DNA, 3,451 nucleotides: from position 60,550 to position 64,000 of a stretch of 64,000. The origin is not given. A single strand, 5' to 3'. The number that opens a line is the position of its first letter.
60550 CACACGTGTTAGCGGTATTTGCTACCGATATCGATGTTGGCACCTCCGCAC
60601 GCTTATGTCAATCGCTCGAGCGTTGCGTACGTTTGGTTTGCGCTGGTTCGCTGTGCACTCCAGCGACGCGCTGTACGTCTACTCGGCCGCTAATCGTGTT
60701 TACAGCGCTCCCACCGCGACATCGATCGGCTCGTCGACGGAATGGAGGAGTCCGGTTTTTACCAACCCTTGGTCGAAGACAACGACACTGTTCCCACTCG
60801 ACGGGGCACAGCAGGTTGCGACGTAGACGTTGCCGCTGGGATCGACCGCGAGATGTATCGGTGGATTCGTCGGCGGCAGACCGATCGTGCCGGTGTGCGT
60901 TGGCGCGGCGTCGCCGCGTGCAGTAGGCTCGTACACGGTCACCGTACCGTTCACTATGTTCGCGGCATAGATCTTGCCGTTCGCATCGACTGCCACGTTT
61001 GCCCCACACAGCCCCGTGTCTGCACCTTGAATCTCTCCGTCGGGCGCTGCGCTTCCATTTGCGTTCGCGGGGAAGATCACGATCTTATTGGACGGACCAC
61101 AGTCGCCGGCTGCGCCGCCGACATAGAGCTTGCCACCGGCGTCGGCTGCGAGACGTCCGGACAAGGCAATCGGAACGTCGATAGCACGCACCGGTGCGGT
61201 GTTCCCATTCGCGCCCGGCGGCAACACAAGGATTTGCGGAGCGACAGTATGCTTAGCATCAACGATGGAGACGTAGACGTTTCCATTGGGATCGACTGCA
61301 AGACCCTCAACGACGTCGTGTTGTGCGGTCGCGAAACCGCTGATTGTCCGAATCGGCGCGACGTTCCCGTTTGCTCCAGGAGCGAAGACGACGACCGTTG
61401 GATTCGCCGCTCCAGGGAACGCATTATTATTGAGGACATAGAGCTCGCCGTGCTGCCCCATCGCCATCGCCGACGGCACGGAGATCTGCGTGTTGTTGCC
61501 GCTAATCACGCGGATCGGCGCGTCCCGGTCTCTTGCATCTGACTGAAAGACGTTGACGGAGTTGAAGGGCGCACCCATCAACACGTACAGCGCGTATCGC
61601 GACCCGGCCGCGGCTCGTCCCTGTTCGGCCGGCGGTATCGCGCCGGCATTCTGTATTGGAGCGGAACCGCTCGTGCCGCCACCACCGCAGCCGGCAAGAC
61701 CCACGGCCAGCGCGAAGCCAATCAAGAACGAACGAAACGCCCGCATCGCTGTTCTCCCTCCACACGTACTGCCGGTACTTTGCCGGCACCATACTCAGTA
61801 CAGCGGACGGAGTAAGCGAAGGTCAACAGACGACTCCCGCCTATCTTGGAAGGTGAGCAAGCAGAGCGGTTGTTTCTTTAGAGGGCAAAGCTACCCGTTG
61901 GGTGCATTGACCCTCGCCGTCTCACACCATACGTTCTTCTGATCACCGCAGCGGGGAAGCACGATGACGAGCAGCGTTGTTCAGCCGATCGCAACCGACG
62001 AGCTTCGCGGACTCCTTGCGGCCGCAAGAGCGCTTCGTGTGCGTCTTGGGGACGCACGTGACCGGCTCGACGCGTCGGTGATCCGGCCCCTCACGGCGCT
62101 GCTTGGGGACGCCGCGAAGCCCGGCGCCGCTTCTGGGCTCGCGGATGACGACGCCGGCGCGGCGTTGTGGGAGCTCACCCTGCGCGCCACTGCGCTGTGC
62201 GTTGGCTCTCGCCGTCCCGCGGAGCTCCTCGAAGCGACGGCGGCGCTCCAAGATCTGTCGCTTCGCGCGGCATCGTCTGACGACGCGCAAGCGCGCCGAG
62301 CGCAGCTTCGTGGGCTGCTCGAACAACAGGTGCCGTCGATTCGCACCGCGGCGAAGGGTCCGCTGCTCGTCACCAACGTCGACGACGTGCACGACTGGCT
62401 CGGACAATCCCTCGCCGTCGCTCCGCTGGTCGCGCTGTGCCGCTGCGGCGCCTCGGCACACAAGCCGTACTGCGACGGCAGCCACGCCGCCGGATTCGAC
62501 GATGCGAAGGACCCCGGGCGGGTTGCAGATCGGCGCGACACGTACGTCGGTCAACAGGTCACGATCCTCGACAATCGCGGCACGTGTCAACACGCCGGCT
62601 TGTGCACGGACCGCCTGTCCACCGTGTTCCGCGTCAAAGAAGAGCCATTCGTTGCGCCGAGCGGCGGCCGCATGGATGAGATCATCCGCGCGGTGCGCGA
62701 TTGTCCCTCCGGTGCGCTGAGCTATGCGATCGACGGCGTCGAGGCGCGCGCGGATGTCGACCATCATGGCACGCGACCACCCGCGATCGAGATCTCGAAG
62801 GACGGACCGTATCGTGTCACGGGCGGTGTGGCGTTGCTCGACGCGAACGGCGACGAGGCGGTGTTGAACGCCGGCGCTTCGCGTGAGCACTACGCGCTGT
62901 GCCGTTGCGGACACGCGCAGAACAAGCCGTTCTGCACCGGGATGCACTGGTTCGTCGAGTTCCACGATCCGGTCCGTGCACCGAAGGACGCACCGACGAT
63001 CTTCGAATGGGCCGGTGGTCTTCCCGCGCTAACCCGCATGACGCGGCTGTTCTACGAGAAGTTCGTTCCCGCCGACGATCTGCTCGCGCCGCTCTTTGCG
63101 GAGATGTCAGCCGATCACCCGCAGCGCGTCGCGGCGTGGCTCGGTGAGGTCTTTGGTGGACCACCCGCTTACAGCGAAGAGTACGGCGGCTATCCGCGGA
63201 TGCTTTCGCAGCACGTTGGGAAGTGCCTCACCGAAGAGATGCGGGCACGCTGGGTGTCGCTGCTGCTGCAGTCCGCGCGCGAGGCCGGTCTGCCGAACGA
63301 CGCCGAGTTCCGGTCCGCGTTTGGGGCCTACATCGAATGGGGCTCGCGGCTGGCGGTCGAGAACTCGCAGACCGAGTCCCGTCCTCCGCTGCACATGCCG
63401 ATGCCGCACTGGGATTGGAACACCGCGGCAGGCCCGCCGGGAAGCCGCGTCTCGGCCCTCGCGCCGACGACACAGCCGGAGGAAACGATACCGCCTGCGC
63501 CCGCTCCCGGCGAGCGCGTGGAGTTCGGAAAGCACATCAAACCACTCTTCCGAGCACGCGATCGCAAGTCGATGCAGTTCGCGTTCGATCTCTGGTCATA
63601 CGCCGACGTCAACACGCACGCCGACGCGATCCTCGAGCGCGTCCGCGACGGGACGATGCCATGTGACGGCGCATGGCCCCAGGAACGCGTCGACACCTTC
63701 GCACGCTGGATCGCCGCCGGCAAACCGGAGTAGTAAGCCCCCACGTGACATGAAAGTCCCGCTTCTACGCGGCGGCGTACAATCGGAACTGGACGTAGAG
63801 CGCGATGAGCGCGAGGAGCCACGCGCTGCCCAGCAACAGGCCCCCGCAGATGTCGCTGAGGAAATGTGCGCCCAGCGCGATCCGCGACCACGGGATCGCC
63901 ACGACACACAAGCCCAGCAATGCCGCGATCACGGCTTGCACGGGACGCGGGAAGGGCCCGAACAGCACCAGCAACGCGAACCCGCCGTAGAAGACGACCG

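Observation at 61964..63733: Single polypeptide combining two CDGSH sites, a 4Fe-4S-like site, a truncated haemoglobin and an unknown Cys-containing C-terminal domain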

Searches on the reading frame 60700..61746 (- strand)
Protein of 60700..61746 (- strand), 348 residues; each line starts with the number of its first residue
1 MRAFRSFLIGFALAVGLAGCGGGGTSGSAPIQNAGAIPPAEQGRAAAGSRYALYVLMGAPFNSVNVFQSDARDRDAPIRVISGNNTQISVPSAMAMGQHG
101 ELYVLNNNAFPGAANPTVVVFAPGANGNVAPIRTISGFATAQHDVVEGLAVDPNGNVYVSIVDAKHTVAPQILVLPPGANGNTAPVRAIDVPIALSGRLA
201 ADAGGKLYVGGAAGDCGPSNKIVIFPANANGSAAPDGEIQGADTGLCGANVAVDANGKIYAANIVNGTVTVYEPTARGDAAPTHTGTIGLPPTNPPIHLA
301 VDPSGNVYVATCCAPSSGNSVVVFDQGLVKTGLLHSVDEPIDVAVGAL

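Call 66: search_protein_families(library=pfam, proteins=[window:60700-61746:-], max_evalue=0.001)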
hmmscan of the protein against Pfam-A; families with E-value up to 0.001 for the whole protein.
window:60700-61746:- (348 aa): 5 families
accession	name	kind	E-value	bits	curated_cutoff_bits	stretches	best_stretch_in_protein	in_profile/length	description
PF06739.17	SBBP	-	1.9e-08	34.6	20.5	0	143-159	12-28/38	Beta-propeller repeat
PF20067.5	SSL_N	-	5.3e-06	26.6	18.9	0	147-162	24-39/46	Strictosidine synthase-like, N-terminal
PF01436.27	NHL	-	1.5e-05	25.2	20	0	147-160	5-18/28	NHL repeat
PF08450.18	SGL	-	0.0003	20.9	26.3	0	251-275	189-213/246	SMP-30/Gluconolactonase/LRE-like region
PF07494.17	Reg_prop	-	0.00037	20.8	20.4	0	293-311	4-22/24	Two component regulator propeller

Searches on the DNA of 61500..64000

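Call 22: search_rna_families(source=window, start=61500, end=64000, threshold=evalue, max_evalue=1)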
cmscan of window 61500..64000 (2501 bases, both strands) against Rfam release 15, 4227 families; matches with E-value up to 1: 0.
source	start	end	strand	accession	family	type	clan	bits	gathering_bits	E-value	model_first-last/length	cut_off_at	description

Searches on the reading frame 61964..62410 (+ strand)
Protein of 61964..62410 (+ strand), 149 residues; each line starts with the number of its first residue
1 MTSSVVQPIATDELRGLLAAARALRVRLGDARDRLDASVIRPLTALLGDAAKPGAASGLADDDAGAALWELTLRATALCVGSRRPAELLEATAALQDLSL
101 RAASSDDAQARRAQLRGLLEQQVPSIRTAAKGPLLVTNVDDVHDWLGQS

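Call 7: search_protein_families(library=pfam, proteins=[window:61964-62410:+], max_evalue=10)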
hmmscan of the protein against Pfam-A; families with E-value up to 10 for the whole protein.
seq(149 aa): 0 families
